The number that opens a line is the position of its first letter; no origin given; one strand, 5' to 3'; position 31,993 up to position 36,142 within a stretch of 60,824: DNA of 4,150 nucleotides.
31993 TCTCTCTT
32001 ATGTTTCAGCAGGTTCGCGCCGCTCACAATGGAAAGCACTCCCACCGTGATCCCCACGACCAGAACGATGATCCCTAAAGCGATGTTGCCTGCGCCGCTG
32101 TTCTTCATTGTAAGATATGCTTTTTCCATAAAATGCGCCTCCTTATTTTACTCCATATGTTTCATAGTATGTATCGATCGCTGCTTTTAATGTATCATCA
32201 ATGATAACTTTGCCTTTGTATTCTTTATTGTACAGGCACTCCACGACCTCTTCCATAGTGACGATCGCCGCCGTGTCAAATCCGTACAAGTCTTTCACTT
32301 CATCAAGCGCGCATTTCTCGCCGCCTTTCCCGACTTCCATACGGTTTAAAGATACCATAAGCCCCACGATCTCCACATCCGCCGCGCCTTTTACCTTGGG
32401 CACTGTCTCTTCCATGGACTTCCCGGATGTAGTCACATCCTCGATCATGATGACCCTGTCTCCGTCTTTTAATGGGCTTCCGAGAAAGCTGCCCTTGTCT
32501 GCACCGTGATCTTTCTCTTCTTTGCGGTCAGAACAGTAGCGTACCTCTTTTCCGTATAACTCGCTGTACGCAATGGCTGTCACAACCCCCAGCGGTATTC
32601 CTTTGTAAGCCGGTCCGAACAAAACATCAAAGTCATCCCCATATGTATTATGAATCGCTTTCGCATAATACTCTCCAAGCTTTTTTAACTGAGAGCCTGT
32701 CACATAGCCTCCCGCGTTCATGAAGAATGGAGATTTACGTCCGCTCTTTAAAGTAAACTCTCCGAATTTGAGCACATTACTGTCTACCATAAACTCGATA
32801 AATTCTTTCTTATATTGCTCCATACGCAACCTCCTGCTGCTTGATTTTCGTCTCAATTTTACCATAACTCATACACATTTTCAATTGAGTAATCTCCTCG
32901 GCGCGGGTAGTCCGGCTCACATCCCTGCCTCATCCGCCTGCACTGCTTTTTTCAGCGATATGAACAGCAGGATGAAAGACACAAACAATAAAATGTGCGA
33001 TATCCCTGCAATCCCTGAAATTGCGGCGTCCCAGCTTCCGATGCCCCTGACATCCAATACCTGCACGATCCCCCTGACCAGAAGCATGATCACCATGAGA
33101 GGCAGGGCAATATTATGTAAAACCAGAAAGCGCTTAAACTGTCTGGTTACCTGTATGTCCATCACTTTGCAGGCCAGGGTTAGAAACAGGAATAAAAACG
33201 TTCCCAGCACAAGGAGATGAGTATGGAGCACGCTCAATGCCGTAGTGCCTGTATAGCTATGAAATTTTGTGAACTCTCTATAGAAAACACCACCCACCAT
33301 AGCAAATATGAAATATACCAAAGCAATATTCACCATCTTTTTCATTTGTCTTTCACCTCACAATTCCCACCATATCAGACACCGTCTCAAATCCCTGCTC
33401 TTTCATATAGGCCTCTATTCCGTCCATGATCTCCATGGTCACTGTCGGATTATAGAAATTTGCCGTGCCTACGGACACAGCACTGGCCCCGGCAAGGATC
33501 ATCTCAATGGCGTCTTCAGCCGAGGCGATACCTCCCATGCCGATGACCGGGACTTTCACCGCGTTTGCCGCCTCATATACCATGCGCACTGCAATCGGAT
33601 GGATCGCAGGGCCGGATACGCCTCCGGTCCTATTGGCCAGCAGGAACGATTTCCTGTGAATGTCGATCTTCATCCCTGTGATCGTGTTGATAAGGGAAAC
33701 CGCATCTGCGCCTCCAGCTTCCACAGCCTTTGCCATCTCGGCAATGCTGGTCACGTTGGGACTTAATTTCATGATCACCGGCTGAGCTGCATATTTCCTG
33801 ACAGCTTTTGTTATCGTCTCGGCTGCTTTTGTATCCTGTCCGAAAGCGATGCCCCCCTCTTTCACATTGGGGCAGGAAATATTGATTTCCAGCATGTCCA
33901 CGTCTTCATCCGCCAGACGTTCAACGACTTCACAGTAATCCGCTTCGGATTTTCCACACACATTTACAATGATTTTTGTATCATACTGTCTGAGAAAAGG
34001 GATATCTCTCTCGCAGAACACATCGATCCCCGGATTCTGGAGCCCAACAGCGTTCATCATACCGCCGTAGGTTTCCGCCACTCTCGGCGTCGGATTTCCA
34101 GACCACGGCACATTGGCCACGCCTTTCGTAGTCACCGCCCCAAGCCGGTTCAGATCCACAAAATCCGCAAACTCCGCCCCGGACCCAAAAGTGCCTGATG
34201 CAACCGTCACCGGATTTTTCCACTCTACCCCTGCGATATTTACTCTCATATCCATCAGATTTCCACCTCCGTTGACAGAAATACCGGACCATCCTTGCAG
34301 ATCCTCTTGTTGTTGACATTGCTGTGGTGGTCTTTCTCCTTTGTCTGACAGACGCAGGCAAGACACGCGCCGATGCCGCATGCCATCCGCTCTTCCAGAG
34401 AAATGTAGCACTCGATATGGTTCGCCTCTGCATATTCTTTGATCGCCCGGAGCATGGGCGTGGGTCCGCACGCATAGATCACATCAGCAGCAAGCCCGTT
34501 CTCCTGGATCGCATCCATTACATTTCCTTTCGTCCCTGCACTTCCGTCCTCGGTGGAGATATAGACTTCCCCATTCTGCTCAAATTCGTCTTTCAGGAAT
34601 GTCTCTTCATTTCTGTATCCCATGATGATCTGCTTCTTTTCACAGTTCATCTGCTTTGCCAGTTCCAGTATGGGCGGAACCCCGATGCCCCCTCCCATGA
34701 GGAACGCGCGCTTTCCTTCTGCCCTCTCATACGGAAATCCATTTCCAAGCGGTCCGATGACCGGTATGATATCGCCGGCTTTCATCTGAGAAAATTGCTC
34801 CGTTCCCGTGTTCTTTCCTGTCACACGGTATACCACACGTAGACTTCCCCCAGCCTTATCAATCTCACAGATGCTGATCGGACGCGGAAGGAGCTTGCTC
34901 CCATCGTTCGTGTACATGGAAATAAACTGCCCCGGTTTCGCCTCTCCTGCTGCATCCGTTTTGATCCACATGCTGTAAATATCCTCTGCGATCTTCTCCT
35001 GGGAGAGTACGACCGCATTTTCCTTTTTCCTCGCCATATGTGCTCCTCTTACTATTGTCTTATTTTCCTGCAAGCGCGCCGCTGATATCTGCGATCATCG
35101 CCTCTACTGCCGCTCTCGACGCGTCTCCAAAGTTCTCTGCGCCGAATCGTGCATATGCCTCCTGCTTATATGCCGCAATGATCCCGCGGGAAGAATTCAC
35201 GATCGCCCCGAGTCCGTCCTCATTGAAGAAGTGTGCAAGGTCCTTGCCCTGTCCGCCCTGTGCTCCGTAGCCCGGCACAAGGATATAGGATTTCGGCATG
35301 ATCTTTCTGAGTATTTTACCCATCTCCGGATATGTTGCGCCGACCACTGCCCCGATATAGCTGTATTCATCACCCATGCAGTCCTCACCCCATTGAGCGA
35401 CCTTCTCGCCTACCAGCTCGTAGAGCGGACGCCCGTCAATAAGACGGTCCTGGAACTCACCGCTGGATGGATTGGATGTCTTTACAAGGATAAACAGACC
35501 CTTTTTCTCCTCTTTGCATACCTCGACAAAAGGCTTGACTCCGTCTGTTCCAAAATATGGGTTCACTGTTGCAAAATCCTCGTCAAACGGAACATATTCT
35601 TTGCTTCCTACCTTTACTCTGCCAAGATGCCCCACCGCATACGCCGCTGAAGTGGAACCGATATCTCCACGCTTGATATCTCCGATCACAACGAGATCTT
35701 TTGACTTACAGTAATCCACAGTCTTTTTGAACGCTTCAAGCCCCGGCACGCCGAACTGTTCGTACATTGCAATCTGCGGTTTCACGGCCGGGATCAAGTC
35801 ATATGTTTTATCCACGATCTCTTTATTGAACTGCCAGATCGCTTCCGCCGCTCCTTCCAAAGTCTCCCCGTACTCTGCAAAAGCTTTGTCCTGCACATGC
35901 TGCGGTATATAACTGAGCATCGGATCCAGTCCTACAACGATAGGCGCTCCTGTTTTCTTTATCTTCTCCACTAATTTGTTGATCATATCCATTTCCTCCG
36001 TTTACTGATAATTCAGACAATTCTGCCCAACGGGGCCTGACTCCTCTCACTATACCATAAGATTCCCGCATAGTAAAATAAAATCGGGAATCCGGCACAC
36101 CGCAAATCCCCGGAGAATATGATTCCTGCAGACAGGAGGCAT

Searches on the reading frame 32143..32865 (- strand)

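Call 38: search_protein_families(library=pfam, proteins=[window:32143-32865:-], max_evalue=0.00001)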
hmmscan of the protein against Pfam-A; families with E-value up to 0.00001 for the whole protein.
window:32143-32865:- (240 aa): 1 family
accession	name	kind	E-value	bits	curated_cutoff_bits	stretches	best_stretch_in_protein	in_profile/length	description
PF00156.33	Pribosyltran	-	2.9e-11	43.4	26.3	1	60-177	11-128/158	Phosphoribosyl transferase domain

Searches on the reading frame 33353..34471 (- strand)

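Call 35: search_protein_families(library=pfam, proteins=[window:33353-34471:-], max_evalue=0.00001)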
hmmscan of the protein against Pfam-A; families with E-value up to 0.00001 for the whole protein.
window:33353-34471:- (372 aa): 3 families
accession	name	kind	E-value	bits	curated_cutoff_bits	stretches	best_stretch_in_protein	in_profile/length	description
PF01180.27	DHO_dh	-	1.2e-84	284.4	27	1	76-356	3-291/291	Dihydroorotate dehydrogenase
PF01207.24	Dus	-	9.6e-12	45.1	20.4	1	164-347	53-226/311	Dihydrouridine synthase (Dus)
PF00977.27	His_biosynth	-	1.1e-06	28.7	23.6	1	293-351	60-118/228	Histidine biosynthesis protein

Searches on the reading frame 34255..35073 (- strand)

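Call 38: search_protein_families(library=pfam, proteins=[window:34255-35073:-], max_evalue=0.00001)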
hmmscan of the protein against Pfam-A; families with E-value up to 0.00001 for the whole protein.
window:34255-35073:- (272 aa): 2 families
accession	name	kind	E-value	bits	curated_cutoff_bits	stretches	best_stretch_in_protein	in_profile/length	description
PF10418.14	DHODB_Fe-S_bind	-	3.6e-18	65.4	23.9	1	227-270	1-40/41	Iron-sulfur cluster binding domain of dihydroorotate dehydrogenase B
PF00175.26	NAD_binding_1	-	4.3e-06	27.8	22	0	125-212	1-108/109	Oxidoreductase NAD-binding domain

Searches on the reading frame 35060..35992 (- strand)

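Call 34: search_protein_families(library=pfam, proteins=[window:35060-35992:-], max_evalue=0.00001)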
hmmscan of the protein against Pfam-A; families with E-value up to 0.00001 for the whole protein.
window:35060-35992:- (310 aa): 1 family
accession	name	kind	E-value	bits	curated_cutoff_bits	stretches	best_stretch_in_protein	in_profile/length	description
PF00215.30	OMPdecase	-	7.1e-25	88.6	27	1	57-281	16-218/221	Orotidine 5'-phosphate decarboxylase / HUMPS family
